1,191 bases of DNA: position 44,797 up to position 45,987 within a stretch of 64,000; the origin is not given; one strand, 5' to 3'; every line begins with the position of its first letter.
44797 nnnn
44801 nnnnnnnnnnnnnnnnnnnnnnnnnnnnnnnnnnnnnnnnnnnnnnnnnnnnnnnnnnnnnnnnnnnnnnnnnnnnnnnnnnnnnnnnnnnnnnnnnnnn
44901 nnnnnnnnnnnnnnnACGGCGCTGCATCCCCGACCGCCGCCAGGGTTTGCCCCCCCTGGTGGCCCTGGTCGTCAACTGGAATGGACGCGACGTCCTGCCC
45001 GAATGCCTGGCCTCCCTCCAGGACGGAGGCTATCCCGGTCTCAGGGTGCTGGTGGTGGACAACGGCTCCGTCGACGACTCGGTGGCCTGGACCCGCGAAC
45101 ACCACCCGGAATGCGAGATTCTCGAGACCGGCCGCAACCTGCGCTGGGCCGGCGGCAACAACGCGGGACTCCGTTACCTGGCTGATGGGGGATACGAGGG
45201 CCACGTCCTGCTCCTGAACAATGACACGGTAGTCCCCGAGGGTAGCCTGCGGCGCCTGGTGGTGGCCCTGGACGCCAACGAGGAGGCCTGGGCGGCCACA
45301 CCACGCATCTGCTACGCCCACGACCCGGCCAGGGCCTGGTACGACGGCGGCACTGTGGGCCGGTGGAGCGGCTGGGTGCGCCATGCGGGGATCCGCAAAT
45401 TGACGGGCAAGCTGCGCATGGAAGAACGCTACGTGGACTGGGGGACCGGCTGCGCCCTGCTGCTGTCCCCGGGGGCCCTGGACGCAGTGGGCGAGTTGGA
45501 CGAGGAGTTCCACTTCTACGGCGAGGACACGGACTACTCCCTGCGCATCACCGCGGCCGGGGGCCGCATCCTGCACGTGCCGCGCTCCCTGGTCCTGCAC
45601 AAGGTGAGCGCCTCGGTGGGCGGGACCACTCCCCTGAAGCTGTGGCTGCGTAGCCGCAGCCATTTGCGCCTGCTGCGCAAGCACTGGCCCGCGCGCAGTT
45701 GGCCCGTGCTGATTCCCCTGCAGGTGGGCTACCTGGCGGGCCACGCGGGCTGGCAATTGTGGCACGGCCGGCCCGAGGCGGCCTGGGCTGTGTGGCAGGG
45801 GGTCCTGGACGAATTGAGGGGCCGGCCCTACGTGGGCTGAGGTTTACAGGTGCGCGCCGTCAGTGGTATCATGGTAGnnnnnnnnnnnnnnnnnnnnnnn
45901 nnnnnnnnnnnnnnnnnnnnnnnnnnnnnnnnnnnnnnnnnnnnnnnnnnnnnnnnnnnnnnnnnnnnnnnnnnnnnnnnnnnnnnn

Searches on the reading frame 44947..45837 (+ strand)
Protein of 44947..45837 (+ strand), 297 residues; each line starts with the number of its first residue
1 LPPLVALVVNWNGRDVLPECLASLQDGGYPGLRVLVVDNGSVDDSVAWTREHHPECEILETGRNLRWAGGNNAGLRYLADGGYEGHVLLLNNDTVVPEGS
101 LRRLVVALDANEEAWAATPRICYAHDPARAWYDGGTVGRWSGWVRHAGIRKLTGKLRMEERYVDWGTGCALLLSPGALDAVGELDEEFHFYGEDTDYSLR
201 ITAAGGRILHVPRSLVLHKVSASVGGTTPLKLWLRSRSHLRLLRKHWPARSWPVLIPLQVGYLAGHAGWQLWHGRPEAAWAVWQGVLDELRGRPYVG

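Call 26: search_protein_families(library=pfam, proteins=[window:44947-45837:+], max_evalue=0.001)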
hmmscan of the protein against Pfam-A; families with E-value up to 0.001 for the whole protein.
window:44947-45837:+ (297 aa): 3 families
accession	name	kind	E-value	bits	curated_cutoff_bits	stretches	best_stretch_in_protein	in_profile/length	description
PF00535.33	Glycos_transf_2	-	1.1e-15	58.5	23.3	1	8-133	4-128/168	Glycosyl transferase family 2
PF13641.12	Glyco_tranf_2_3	-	2.7e-09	37.8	27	1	2-228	1-213/230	Glycosyltransferase like family 2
PF13632.12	Glyco_trans_2_3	-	1.7e-07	31.7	27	1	86-222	1-126/198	Glycosyl transferase family group 2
